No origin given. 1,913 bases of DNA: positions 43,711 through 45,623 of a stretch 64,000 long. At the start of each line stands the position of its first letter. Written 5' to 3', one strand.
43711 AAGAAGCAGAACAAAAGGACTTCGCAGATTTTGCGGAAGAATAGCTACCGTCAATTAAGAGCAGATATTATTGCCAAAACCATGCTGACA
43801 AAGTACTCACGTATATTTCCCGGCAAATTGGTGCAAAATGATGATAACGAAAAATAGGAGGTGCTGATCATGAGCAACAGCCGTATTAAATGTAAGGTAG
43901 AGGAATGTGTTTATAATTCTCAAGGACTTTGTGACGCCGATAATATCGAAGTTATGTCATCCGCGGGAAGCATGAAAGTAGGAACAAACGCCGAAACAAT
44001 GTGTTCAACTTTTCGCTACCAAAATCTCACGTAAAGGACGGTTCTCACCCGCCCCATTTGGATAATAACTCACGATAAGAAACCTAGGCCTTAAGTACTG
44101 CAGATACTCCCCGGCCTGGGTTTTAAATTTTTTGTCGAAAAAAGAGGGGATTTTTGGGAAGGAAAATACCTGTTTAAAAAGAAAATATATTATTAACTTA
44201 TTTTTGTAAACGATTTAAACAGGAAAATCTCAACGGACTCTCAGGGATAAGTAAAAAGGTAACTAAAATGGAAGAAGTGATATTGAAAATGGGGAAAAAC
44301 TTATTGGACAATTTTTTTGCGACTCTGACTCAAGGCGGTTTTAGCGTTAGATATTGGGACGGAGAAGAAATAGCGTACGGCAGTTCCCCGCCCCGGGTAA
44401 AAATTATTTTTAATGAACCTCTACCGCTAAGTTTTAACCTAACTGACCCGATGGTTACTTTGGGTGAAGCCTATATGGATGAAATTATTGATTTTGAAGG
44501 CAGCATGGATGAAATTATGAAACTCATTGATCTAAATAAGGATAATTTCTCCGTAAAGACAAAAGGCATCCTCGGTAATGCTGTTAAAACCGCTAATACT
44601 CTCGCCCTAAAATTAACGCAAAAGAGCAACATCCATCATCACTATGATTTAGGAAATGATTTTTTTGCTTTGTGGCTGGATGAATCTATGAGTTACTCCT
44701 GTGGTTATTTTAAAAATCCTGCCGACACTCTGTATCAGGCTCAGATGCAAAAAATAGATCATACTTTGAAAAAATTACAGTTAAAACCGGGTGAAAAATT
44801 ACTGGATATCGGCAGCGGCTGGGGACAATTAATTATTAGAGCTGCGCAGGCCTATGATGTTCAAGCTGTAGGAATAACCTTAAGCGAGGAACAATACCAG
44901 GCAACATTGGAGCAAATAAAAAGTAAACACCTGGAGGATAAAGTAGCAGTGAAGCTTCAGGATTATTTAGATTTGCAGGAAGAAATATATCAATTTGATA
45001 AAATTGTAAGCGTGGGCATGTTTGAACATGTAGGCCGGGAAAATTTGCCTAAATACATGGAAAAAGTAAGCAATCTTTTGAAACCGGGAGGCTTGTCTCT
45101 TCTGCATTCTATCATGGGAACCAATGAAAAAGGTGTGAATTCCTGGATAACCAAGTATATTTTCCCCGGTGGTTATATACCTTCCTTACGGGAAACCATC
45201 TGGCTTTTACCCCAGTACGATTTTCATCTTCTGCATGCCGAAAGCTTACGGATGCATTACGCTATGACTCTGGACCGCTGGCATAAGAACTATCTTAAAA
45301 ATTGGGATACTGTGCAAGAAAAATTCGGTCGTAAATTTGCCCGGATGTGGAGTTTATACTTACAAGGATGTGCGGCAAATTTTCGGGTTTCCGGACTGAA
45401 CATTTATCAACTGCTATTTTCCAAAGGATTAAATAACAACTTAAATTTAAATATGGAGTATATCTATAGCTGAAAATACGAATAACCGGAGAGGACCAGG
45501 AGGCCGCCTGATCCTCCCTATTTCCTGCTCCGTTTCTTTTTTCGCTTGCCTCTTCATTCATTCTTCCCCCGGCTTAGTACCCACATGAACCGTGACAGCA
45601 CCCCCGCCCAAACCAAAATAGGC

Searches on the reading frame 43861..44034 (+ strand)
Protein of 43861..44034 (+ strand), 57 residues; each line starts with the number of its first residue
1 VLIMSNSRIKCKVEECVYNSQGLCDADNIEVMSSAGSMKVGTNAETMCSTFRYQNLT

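Call 87: search_protein_families(library=pfam, proteins=[window:43861-44034:+], max_evalue=0.01)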
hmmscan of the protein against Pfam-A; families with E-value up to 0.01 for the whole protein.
window:43861-44034:+ (57 aa): 1 family
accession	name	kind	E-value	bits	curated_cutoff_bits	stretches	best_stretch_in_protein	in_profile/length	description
PF07561.16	DUF1540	-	3.1e-12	46.8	22.1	1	9-51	1-40/40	Domain of Unknown Function (DUF1540)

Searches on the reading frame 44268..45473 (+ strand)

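Call 87: search_protein_families(library=pfam, proteins=[window:44268-45473:+], max_evalue=0.01)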
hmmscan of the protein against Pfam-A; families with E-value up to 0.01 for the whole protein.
window:44268-45473:+ (401 aa): 17 families
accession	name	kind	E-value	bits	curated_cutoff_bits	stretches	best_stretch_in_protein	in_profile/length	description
PF02353.26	CMAS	-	6.1e-100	334.5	27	1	117-382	5-273/273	Mycolic acid cyclopropane synthetase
PF25371.1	DUF7884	-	1e-21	77.4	27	1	13-97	2-88/90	Domain of unknown function (DUF7884)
PF13649.12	Methyltransf_25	-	4.1e-15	56.7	27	1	179-275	2-97/97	Methyltransferase domain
PF08242.18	Methyltransf_12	-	2.7e-13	50.9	30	1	179-276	1-97/98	Methyltransferase domain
PF13847.12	Methyltransf_31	-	1.2e-11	44.9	27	1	173-283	2-113/145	Methyltransferase domain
PF08241.18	Methyltransf_11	-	9.2e-11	42.7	21.2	1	179-277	1-93/95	Methyltransferase domain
PF13489.12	Methyltransf_23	-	6.2e-10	39.5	27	1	158-282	3-119/164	Methyltransferase domain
PF03848.20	TehB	-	2.5e-06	27.5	20.4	1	172-287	29-140/193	Tellurite resistance protein TehB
PF08123.19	DOT1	-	1.8e-05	24.8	23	1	160-216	28-85/205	Histone methylation protein DOT1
PF12847.13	Methyltransf_18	-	0.00015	22.2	27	1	172-251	12-91/151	Methyltransferase domain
PF01135.25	PCMT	-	0.00023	21.4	20.3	1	164-246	63-146/210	Protein-L-isoaspartate(D-aspartate) O-methyltransferase (PCMT)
PF06325.19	PrmA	-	0.00026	21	22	1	171-296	158-275/296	Ribosomal protein L11 methyltransferase (PrmA)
PF01596.23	Methyltransf_3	-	0.00036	20.3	22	1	173-277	43-150/204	O-methyltransferase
PF08003.17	Methyltransf_9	-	0.00069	19.1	23.8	1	162-281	103-219/315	Protein of unknown function (DUF1698)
PF04816.18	TrmK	-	0.0008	19.4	27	1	179-251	2-75/205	tRNA (adenine(22)-N(1))-methyltransferase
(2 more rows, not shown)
